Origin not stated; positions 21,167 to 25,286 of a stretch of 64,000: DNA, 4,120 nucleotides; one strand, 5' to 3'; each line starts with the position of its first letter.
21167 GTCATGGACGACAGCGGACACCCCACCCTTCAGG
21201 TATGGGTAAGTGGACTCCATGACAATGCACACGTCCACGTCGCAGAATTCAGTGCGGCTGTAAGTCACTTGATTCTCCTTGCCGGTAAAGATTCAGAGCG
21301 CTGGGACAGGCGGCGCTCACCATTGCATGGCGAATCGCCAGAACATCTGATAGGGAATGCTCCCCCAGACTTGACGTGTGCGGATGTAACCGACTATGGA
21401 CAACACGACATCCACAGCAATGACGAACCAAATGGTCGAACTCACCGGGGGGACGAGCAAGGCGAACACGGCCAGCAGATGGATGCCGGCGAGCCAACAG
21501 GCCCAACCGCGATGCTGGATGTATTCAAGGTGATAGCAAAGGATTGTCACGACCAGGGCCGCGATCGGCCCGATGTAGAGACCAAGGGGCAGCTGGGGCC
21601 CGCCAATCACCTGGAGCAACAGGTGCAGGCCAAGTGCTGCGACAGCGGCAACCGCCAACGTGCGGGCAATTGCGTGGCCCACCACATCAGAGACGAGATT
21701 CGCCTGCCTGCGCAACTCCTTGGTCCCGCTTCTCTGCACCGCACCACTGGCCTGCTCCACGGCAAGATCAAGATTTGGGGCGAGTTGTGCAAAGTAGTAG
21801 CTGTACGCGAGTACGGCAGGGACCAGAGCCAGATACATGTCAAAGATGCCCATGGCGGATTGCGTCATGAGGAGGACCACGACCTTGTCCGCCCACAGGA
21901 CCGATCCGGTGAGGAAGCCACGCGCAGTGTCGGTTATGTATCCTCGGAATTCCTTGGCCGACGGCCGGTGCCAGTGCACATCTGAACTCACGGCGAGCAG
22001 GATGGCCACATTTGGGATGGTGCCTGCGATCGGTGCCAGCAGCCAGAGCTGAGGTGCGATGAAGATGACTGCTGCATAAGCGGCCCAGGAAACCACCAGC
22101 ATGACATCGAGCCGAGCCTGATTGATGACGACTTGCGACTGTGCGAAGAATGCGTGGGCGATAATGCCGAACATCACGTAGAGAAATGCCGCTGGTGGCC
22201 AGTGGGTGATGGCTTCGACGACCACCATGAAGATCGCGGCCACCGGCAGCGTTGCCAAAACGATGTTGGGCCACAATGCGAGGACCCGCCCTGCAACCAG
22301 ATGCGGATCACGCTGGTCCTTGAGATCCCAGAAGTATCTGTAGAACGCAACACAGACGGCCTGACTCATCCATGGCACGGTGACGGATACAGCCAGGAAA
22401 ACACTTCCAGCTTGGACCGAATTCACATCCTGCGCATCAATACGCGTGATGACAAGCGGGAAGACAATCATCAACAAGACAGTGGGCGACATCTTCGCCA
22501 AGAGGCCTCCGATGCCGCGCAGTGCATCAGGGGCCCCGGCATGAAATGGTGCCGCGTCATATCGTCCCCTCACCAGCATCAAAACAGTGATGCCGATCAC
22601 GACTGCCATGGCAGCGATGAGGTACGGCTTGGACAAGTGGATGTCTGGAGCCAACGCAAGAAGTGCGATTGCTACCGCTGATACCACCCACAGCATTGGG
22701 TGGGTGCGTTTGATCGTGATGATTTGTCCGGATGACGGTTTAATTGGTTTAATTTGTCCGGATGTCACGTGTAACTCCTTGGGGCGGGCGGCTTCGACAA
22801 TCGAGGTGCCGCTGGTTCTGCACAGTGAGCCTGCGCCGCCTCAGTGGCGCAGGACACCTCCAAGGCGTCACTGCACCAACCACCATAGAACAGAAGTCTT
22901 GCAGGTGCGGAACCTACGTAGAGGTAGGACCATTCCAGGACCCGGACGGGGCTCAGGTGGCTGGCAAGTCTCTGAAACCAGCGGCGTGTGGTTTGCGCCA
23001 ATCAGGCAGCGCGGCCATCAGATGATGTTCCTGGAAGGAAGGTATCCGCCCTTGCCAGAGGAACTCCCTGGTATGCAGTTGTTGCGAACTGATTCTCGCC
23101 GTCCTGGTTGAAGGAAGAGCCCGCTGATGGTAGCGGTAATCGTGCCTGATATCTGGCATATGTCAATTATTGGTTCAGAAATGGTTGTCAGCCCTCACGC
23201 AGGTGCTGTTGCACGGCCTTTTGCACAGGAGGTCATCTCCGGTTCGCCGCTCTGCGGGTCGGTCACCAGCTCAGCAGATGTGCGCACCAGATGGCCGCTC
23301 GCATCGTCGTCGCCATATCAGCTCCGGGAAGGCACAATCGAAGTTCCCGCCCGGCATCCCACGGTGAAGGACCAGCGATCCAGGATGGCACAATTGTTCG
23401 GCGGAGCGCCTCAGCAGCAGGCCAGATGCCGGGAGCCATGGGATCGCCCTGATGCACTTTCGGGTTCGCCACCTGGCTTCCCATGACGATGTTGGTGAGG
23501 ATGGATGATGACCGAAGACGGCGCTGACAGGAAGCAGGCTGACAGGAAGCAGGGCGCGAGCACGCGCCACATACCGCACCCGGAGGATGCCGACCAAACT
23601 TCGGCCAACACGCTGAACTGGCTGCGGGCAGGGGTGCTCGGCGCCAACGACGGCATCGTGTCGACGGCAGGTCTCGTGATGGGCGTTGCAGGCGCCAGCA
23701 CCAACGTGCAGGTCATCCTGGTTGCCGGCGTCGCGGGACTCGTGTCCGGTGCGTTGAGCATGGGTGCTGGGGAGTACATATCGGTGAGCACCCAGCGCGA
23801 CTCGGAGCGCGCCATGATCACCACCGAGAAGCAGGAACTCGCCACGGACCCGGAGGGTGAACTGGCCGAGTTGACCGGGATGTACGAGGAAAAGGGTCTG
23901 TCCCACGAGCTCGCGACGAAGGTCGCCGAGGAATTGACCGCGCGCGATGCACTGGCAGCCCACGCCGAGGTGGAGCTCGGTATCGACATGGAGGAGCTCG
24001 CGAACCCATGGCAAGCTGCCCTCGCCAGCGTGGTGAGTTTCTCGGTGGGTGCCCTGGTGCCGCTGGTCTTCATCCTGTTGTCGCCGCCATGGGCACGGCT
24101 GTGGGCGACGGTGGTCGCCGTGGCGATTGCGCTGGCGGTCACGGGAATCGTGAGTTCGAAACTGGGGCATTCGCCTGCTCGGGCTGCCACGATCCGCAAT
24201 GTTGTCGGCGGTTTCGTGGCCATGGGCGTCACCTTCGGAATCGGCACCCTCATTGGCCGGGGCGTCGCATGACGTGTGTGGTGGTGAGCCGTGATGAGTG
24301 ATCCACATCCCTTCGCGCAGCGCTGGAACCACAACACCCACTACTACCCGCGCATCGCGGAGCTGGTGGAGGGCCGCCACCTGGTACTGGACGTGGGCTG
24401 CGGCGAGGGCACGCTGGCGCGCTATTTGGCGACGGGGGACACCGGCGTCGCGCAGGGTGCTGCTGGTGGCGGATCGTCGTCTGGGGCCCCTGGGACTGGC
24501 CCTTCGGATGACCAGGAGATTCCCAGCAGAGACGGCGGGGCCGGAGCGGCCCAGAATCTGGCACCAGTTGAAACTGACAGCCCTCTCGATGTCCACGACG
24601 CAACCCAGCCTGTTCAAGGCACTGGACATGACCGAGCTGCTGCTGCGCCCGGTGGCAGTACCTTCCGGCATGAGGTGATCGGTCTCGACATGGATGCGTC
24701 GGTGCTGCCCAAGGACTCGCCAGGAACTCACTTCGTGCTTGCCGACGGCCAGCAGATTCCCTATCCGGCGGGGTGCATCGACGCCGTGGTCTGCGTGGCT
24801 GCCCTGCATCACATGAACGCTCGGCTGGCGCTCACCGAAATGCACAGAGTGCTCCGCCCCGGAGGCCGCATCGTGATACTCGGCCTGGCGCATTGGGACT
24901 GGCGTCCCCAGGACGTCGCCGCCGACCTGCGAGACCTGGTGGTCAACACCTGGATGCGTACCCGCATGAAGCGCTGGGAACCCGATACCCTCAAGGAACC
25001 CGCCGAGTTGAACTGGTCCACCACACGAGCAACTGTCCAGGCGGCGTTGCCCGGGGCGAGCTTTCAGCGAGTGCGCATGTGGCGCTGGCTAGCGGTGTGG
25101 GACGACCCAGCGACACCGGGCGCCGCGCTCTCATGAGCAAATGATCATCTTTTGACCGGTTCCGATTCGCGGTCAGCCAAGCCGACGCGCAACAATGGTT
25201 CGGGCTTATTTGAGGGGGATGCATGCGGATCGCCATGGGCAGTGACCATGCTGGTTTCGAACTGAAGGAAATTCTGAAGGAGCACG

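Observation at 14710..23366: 73-bp direct repeats bracket an 8.5-kb lower-G+C island inserted into the 5' end of the nadB-like gene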

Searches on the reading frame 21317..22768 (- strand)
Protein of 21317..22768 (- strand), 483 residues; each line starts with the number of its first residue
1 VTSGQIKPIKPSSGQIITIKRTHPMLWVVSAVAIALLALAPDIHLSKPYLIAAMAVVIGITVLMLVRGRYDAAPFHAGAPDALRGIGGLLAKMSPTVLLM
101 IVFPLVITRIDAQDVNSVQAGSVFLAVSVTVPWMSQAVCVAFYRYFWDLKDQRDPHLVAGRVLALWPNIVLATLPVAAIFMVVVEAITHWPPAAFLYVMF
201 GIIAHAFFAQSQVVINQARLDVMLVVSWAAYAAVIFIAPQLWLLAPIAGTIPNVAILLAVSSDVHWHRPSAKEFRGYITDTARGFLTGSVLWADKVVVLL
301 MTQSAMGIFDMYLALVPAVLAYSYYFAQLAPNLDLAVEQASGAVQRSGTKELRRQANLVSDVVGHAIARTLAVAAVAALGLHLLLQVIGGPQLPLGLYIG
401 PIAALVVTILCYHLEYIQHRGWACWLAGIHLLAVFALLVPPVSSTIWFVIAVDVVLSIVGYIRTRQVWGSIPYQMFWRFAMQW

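Call 8: search_protein_families(library=pfam, proteins=[window:21317-22768:-])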
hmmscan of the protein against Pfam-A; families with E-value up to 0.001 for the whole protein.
window:21317-22768:- (483 aa): 0 families

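Call 9: search_protein_families(library=ncbifam, proteins=[window:21317-22768:-])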
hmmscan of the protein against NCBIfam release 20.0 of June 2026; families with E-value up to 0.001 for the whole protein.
window:21317-22768:- (483 aa): 0 families

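Call 35: search_protein_families(library=pfam, max_evalue=1, proteins=[window:21317-22768:-])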
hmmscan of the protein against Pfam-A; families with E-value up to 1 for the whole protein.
window:21317-22768:- (483 aa): 0 families

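Call 64: search_solved_structures(query=window:21317-22768:-, max_evalue=10)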
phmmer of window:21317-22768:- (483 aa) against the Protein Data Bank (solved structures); distinct sequences matched with E-value up to 10: 0.

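Call 73: search_protein_representatives(protein=window:21317-22768:-)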
Query: 483 residues. Proteins with E-value up to 0.001 (for the whole library): 108; up to 1e-10: 76; up to 1e-30: 32. The best 108 are listed.
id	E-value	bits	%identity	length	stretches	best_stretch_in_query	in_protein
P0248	3.9e-151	520.7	55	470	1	18-483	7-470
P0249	9.0e-52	193.0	32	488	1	9-483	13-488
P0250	2.5e-51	191.6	33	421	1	92-483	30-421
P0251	1.3e-49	185.9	33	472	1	26-483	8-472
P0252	8.2e-48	180.0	33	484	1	27-483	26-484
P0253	9.4e-45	169.9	34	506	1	29-483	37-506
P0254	1.1e-43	166.4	30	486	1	25-483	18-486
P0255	2.2e-43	165.4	32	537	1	83-483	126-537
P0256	3.0e-43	164.9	33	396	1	93-483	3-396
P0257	8.0e-43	163.5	29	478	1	30-483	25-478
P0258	1.9e-42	162.3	32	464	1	30-483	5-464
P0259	3.6e-42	161.4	37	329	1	19-334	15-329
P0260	4.9e-41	157.6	29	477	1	21-483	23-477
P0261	6.3e-41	157.3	31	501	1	37-483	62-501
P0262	1.2e-40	156.3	31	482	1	44-483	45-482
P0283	6.7e-28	114.3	25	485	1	89-483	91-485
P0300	1.0e-18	84.0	24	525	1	87-480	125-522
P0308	6.1e-15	71.6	24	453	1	89-480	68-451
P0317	7.2e-13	64.8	25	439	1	88-480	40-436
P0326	1.1e-09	54.3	24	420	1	89-481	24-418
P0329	5.7e-09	51.9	22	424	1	81-481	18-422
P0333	4.9e-08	48.8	19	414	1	90-477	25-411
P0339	7.4e-07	44.9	26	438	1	84-481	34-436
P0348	1.5e-05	40.6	24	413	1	89-481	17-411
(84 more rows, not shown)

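Call 74: search_protein_families(library=pfam, max_evalue=0.01, proteins=[P0249, P0283, P0300, P0308, P0317, P0326, P0329, P0333, P0339, P0348])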
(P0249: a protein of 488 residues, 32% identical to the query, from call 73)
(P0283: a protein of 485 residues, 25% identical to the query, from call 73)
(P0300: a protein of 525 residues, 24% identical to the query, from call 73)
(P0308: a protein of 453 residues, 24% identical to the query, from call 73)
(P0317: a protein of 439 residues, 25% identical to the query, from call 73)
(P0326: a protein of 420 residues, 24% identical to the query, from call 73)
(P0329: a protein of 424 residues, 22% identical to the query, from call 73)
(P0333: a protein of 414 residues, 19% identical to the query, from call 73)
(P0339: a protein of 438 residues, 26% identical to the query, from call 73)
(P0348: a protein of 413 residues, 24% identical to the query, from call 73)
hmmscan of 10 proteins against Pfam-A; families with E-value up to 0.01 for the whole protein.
P0249 (488 aa): 0 families

P0283 (485 aa): 0 families

P0300 (525 aa): 0 families

P0308 (453 aa): 0 families

P0317 (439 aa): 0 families

P0326 (420 aa): 0 families

P0329 (424 aa): 0 families

P0333 (414 aa): 0 families

P0339 (438 aa): 0 families

P0348 (413 aa): 0 families

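Call 75: find_homologous_proteins(query=window:21317-22768:-, max_evalue=0.00001)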
Query window:21317-22768:- (483 aa): 7 proteins with E <= 0.00001 among 8000 candidates.
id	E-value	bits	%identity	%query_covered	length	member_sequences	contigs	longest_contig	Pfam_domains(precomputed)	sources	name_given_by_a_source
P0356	0.0e+0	1043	100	100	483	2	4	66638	-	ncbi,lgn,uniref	ncbi:hypothetical protein [Propionibacterium sp.]|uniref:hypothetical protein n=1 Tax=Propionibacter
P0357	4.3e-152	526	56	96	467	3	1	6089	-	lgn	-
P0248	1.2e-150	521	55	96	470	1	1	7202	-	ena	-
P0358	1.8e-144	500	52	96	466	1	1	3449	-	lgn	-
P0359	2.0e-143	497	51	96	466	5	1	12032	-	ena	-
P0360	2.4e-54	203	33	87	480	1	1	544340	-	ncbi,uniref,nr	ncbi:hypothetical protein [Kocuria sp.]|uniref:hypothetical protein n=1 Tax=Kocuria sp. TaxID=187132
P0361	2.8e-30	124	29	81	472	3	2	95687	-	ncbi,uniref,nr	ncbi:hypothetical protein [Corynebacterium cystitidis]|uniref:hypothetical protein n=1 Tax=Corynebac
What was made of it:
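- On Pel exopolysaccharide biosynthesis locus: Sources name it 'hypothetical protein' (call 75).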

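Call 84: predict_structure(alignment_id=A4)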
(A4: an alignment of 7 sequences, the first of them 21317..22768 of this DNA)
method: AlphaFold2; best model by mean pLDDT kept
length: 483 residues; sequences in the alignment: 7
mean_pLDDT: 78.8   pTM: 0.80
mean pLDDT of the five models: 78.8, 78.1, 77.6, 76.7, 76.3
residues with pLDDT >= 90: 72; 70-90: 321; 50-70: 59; < 50: 31
segments of 3 or more residues with pLDDT < 50: 1-21, 73-78, 149-151
pLDDT, mean of each block of 10 residues (from residue 1): 30 36 75 85 74 83 71 49 71 83 85 86 79 74 67 77 88 86 84 90 89 85 92 92 92 86 79 89 84 70 65 84 81 72 68 77 85 91 86 83 90 85 92 80 81 93 83 65 47
secondary structure, 60 per line:
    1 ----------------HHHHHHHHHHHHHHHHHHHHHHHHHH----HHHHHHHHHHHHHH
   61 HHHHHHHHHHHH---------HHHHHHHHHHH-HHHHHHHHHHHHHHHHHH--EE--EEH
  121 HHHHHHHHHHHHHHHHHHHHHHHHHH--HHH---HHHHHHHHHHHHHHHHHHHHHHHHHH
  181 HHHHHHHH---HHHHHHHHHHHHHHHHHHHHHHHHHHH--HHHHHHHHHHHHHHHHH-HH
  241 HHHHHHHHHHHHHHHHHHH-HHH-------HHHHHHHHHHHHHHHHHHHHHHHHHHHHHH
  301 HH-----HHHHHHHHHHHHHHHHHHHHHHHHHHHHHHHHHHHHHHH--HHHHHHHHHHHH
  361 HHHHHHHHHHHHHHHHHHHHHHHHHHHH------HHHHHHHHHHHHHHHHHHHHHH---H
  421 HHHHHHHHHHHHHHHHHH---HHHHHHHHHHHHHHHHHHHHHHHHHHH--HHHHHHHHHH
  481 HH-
elements in order: H17-42 H47-72 H82-92 H94-111 H120-146 H155-188 H192-218 H221-237 H239-259 H271-302 H308-346 H349-388 H395-416 H420-438 H442-468 H471-482
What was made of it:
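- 21317..22768 (-): First island gene, 483 aa. It is a polytopic membrane protein whose predicted fold matches MOP-superfamily transporters (MATE, MurJ, Wzx). It occupies the position of PelG, 5' of pelF. AlphaFold model with pLDDT 78.8 and pTM 0.80 (call 84).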

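Call 86: fold_search(model_id=the predicted structure, library=pdb)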
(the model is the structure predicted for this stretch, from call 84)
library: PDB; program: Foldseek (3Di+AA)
matches with E <= 10: 296; with E <= 0.001: 2
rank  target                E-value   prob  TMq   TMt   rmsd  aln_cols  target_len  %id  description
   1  4mlb_C                3.2e-04  1.00  0.39  0.41  12.3       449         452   12  Reverse polarity of binding pocket suggests different function of a MOP superfamily transporter from Pyrococcus furios (released 2013-09-25)
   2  4mlb_A                8.7e-04  1.00  0.41  0.43  13.6       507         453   12  Reverse polarity of binding pocket suggests different function of a MOP superfamily transporter from Pyrococcus furios (released 2013-09-25)
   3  6hfb_C                1.3e-03  1.00  0.35  0.36  17.0       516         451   11  Outward-facing conformation of a multidrug resistance MATE family transporter of the MOP superfamily. (released 2019-06-12)
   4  6nc6_A                1.5e-03  1.00  0.47  0.48   9.8       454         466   11  Lipid II flippase MurJ, inward closed conformation (released 2019-04-17)
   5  3wbn_A                1.6e-03  1.00  0.38  0.40  13.8       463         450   12  Crystal structure of MATE in complex with MaL6 (released 2013-06-12)
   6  3vvn                  1.9e-03  1.00  0.37  0.39  13.6       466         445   11  Crystal structure of MATE in the straight conformation (released 2013-04-03)
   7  3vvp_A                1.9e-03  1.00  0.42  0.47   9.3       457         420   11  Crystal structure of MATE in complex with Br-NRF (released 2013-04-03)
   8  6gwh                  2.3e-03  1.00  0.37  0.40  13.1       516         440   10  Outward-facing conformation of a multidrug resistance MATE family transporter of the MOP superfamily. (released 2019-06-05)
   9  3vvp_B                2.5e-03  1.00  0.43  0.48   8.3       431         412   13  Crystal structure of MATE in complex with Br-NRF (released 2013-04-03)
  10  3w4t                  2.5e-03  1.00  0.32  0.34  16.0       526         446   12  Crystal structure of MATE P26A mutant (released 2013-04-03)
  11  7dqk_B                2.7e-03  1.00  0.38  0.38  12.5       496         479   12  A nicotine MATE transporter, Nicotiana tabacum MATE2 (NtMATE2) (released 2021-06-09)
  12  7dqk_A                2.8e-03  1.00  0.40  0.41  10.6       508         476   12  A nicotine MATE transporter, Nicotiana tabacum MATE2 (NtMATE2) (released 2021-06-09)
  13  3vvo                  3.7e-03  1.00  0.38  0.40  13.4       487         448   11  Crystal structure of MATE in the bent conformation (released 2013-04-03)
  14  4mlb_B                3.7e-03  1.00  0.33  0.34  13.6       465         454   12  Reverse polarity of binding pocket suggests different function of a MOP superfamily transporter from Pyrococcus furios (released 2013-09-25)
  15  9r1f_A                3.8e-03  1.00  0.42  0.42  11.0       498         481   11  Cryo-EM structure of human MATE1 in complex with metformin (released 2025-11-05)
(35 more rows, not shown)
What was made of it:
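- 21317..22768 (-): Foldseek best matches are 4mlb, 6nc6 and 3vvp, at E = 3e-4 to 3e-3 and TM 0.39-0.48 (call 86).
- On Pel exopolysaccharide biosynthesis locus: Its model matches MOP-superfamily transporters (calls 84, 86).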

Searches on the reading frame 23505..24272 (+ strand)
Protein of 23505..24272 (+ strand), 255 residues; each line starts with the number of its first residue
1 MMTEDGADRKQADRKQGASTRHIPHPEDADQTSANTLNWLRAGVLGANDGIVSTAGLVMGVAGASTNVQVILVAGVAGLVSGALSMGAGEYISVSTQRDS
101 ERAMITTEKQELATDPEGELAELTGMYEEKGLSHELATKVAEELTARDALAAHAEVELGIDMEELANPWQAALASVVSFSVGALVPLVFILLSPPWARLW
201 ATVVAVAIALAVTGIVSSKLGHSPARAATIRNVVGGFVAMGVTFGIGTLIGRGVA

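Call 8: search_protein_families(library=pfam, proteins=[window:23505-24272:+])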
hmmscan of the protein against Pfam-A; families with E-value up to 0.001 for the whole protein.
window:23505-24272:+ (255 aa): 1 family
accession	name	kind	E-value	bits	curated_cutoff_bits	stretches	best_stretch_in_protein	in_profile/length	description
PF01988.24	VIT1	-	1.8e-69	234.2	28.1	1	40-248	1-214/214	VIT family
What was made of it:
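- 23505..24272 (+): VIT1-family transporter gene, the ancestral divergent neighbour of the nadB-like gene. Call 8.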

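Call 9: search_protein_families(library=ncbifam, proteins=[window:23505-24272:+])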
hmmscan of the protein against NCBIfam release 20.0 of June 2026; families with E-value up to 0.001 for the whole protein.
window:23505-24272:+ (255 aa): 2 families
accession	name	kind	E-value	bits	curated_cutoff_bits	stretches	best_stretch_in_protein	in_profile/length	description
TIGR00267.1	TIGR00267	hypoth_equivalog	1.2e-05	25.1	156.95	1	44-114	4-71/171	TIGR00267 family protein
NF045676.1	FeExpMbfA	equivalog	3.9e-05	23.2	450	1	8-93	141-226/318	iron exporter MbfA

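Call 29: list_cluster_members(proteins=[P0001, window:23505-24272:+, window:14804-16237:-])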
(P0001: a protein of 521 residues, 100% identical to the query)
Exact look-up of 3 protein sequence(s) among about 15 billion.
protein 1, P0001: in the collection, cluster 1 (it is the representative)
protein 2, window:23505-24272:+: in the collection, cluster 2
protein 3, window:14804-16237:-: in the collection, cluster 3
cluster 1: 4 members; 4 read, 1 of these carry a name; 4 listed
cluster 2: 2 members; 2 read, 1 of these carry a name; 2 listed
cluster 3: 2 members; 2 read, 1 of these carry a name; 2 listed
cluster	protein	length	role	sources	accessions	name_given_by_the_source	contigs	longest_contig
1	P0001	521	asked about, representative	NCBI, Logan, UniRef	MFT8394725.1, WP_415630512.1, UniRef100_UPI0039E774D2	FAD-binding protein [Propionibacterium sp.] | FAD-binding protein n=1 Tax=Propionibacterium sp. TaxID=1977903 RepID=UPI0039E774D2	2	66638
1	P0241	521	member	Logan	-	-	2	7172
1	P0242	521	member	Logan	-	-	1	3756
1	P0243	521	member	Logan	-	-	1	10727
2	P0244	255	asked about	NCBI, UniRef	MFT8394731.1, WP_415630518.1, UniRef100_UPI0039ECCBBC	VIT family protein [Propionibacterium sp.] | VIT1/CCC1 transporter family protein n=1 Tax=Propionibacterium sp. TaxID=1977903 ...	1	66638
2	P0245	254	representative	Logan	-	-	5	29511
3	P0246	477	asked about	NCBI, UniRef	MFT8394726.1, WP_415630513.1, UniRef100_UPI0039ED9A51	DUF4832 domain-containing protein [Propionibacterium sp.] | DUF4832 domain-containing protein n=1 Tax=Propionibacterium sp. TaxID=1977903 ...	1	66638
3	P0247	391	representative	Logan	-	-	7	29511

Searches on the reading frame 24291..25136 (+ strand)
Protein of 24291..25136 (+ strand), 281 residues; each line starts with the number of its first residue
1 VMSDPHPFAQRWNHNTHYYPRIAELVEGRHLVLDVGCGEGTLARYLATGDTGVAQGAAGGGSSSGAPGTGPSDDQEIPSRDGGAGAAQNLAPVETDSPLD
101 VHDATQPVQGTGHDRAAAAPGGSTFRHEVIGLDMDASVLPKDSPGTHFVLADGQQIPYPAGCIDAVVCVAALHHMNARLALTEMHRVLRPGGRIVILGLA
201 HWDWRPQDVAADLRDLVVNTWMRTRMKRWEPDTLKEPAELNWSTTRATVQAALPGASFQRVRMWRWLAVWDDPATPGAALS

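Call 8: search_protein_families(library=pfam, proteins=[window:24291-25136:+])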
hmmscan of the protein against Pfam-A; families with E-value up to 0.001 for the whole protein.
window:24291-25136:+ (281 aa): 8 families
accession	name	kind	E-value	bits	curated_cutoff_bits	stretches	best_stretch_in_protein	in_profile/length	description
PF08241.18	Methyltransf_11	-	1.1e-17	64.8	21.2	1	110-196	6-95/95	Methyltransferase domain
PF13649.12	Methyltransf_25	-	6.6e-15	56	27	1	110-192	7-97/97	Methyltransferase domain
PF13847.12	Methyltransf_31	-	9.5e-10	38.8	27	1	110-219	13-130/145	Methyltransferase domain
PF13489.12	Methyltransf_23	-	9.6e-08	32.4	27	1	28-200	22-120/164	Methyltransferase domain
PF08242.18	Methyltransf_12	-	2.6e-07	31.7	30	1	129-194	23-98/98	Methyltransferase domain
PF05148.21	Methyltransf_8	-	3.4e-05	24.2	27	0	143-196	103-156/219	Hypothetical methyltransferase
PF01209.24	Ubie_methyltran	-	8.5e-05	22.4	20.1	1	147-207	101-162/233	ubiE/COQ5 methyltransferase family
PF03141.22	Methyltransf_29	-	0.0002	20.6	23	0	153-197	172-218/506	Putative S-adenosyl-L-methionine-dependent methyltransferase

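Call 9: search_protein_families(library=ncbifam, proteins=[window:24291-25136:+])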
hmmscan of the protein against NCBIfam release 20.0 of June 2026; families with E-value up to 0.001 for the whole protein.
window:24291-25136:+ (281 aa): 19 families
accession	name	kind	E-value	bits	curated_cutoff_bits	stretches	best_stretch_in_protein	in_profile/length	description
NF045667.1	MTase_DVU1556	equivalog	5.8e-16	58.6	155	1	126-201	45-124/213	DVU_1556 family methyltransferase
NF045825.1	FAmtase_mtf2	equivalog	1.4e-09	37.6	400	1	143-196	104-158/248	fatty-acid O-methyltransferase Mtf2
NF045823.1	PthPhpthDimycoMt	equivalog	4.3e-09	35.9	300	1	143-229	112-194/256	phthiotriol/phenolphthiotriol dimycocerosates methyltransferase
NF043040.1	corrin_prot_MT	hypoth_equivalog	1.4e-08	34.4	180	0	16-50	28-63/216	corrinoid protein-associated methyltransferase CpaM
NF001240.0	PRK00216.1-1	equivalog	2.9e-08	33.1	378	1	146-224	117-196/251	bifunctional demethylmenaquinone methyltransferase/2-methoxy-6-polyprenyl-1,4-benzoquinol methylase UbiE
NF001241.0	PRK00216.1-2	equivalog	2.8e-07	30.4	327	1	143-206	93-157/231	demethylmenaquinone methyltransferase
NF008823.0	PRK11873.1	subfamily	1.1e-06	28.3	263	1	146-213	130-198/272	arsenite methyltransferase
NF007610.0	PRK10258.1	equivalog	2.6e-06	27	342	1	130-200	68-142/251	malonyl-ACP O-methyltransferase BioC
TIGR01934.1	MenG_MenH_UbiE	subfamily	3.2e-06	26.6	158.35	1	146-204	90-149/223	ubiquinone/menaquinone biosynthesis methyltransferase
NF047649.1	MTase_UXPK_star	exception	7.2e-06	25.2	460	1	144-199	128-184/283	methyltransferase/UXPK-star double selenoprotein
NF041675.1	sarc_dimgly_tmase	equivalog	1.1e-05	25.6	550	0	154-217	126-190/278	sarcosine/dimethylglycine N-methyltransferase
NF001244.0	PRK00216.1-5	equivalog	1.3e-05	24.7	216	1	145-203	101-160/236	bifunctional demethylmenaquinone methyltransferase/2-methoxy-6-polyprenyl-1,4-benzoquinol methylase UbiE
TIGR02072.1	BioC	equivalog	7.4e-05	22.7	184.95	0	140-195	75-131/244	malonyl-ACP O-methyltransferase BioC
NF052510.1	methyltran_MpqE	exception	7.4e-05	22.2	335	1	148-200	102-155/234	methyl-plastoquinone biosynthesis methyltransferase MpqE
NF041537.1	ArsM_AhpD_UU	exception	9.2e-05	21.4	510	0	147-197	130-181/345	arsenite methyltransferase/AhpD domain selenoprotein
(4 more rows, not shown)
